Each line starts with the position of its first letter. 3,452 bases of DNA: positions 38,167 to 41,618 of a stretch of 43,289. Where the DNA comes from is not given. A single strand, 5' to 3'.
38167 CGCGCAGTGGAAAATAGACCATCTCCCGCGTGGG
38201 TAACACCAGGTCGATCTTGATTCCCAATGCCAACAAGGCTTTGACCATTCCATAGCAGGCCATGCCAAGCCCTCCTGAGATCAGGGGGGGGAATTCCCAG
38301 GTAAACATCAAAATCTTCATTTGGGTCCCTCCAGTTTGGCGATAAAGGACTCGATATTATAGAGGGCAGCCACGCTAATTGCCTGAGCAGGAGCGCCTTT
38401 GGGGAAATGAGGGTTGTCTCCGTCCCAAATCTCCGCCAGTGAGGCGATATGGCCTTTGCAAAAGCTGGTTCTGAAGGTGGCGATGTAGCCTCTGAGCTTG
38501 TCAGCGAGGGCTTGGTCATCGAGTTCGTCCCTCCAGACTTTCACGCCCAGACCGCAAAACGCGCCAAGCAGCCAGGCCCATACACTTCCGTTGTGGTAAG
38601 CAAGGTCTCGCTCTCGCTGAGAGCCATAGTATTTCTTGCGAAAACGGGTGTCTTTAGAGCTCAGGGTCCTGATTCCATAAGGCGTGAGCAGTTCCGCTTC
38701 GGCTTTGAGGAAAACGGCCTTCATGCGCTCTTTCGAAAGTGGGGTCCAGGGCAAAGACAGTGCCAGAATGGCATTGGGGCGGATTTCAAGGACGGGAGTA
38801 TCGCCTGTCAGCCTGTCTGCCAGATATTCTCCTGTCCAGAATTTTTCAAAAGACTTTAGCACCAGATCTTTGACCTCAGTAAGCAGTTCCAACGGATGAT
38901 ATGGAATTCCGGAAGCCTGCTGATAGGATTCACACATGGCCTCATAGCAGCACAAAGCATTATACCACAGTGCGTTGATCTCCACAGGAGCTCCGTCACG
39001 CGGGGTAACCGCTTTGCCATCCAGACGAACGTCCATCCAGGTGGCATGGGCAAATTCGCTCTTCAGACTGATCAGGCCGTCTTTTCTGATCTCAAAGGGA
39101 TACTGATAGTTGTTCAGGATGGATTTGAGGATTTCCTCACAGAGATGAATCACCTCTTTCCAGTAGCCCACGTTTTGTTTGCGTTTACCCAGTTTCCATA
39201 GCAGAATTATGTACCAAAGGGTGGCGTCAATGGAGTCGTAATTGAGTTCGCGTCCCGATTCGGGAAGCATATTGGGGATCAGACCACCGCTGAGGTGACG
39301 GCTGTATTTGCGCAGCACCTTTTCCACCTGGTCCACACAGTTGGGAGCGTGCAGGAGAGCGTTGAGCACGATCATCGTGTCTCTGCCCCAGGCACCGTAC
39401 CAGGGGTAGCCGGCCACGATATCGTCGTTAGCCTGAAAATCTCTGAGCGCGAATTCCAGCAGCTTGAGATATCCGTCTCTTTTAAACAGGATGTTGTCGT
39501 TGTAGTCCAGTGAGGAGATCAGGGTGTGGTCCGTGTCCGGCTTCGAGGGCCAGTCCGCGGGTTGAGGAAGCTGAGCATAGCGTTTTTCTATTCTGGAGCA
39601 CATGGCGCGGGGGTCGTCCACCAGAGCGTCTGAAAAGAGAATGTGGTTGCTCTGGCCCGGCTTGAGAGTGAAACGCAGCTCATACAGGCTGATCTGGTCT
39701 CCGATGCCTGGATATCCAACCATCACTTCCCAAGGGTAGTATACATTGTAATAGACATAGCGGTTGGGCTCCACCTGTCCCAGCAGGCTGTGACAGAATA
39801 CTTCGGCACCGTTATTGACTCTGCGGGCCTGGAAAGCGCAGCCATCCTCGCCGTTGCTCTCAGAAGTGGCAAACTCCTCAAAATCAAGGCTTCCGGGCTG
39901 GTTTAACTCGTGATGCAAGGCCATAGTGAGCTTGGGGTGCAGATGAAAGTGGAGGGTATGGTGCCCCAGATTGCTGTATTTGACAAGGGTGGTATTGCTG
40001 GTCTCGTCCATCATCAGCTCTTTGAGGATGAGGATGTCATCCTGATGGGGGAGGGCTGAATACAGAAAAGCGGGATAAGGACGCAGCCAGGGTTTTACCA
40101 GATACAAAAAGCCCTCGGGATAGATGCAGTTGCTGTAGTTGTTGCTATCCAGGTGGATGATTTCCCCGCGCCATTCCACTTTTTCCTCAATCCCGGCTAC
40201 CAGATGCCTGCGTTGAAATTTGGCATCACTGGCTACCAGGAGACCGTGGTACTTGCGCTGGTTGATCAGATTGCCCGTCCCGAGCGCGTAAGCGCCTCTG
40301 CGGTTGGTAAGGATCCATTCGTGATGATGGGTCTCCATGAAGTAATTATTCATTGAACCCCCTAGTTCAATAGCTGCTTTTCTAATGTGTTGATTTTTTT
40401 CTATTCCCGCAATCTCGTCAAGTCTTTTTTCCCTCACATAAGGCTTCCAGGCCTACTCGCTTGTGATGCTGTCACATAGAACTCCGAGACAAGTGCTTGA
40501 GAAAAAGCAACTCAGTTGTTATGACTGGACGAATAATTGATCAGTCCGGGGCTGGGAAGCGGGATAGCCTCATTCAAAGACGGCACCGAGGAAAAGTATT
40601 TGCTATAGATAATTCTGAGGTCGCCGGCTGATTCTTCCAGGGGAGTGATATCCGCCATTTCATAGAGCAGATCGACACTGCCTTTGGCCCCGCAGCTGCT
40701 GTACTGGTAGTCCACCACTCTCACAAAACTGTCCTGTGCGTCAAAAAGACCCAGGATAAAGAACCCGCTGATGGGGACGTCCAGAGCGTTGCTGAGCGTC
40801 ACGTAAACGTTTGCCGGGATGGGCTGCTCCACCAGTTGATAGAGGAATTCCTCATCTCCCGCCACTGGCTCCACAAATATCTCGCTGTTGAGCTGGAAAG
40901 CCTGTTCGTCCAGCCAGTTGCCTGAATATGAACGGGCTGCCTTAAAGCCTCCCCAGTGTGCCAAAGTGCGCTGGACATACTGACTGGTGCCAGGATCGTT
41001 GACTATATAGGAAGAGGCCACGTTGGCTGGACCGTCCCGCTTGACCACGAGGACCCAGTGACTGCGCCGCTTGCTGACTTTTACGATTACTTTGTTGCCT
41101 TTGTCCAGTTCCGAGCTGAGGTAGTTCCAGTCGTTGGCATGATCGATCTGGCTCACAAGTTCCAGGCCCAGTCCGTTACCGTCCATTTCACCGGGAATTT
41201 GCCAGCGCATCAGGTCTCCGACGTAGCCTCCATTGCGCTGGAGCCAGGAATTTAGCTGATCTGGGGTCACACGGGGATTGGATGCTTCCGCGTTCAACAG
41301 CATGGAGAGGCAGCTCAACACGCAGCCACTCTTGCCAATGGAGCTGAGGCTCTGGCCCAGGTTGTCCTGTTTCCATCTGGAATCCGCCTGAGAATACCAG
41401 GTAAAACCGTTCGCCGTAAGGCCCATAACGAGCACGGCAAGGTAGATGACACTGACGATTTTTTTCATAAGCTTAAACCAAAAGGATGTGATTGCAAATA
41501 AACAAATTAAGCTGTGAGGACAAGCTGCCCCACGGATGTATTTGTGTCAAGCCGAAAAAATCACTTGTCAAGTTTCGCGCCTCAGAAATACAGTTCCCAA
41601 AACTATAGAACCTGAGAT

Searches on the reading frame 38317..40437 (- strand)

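Call 47: search_protein_families(library=pfam, proteins=[window:38317-40437:-], max_evalue=0.001)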
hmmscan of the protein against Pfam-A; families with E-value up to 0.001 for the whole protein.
window:38317-40437:- (706 aa): 3 families
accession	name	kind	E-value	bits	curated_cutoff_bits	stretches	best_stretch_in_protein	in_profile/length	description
PF06202.20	GDE_C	-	1.7e-86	290.9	21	1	335-693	13-366/367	Amylo-alpha-1,6-glucosidase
PF12439.13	GDE_N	-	1e-47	162.9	27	1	39-263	1-217/219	Glycogen debranching enzyme N terminal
PF12899.13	Glyco_hydro_100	-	7.6e-06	25.3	23.6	0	402-511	113-210/435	Alkaline and neutral invertase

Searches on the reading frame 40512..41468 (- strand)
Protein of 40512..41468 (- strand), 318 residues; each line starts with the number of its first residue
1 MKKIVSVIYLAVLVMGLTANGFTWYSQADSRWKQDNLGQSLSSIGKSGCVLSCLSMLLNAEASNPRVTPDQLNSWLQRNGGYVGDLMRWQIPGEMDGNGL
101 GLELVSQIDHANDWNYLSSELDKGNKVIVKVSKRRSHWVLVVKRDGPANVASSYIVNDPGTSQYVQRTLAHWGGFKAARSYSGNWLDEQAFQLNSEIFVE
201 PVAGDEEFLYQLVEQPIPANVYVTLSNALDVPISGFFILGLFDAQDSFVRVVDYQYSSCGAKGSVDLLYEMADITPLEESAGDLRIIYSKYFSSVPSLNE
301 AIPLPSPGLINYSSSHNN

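Call 47: search_protein_families(library=pfam, proteins=[window:40512-41468:-], max_evalue=0.001)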
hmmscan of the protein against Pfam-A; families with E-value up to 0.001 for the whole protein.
window:40512-41468:- (318 aa): 1 family
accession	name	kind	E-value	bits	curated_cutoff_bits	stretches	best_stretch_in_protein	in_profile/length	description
PF13529.12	Peptidase_C39_2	-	0.00019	22.4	24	1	22-138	3-124/143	Peptidase_C39 like family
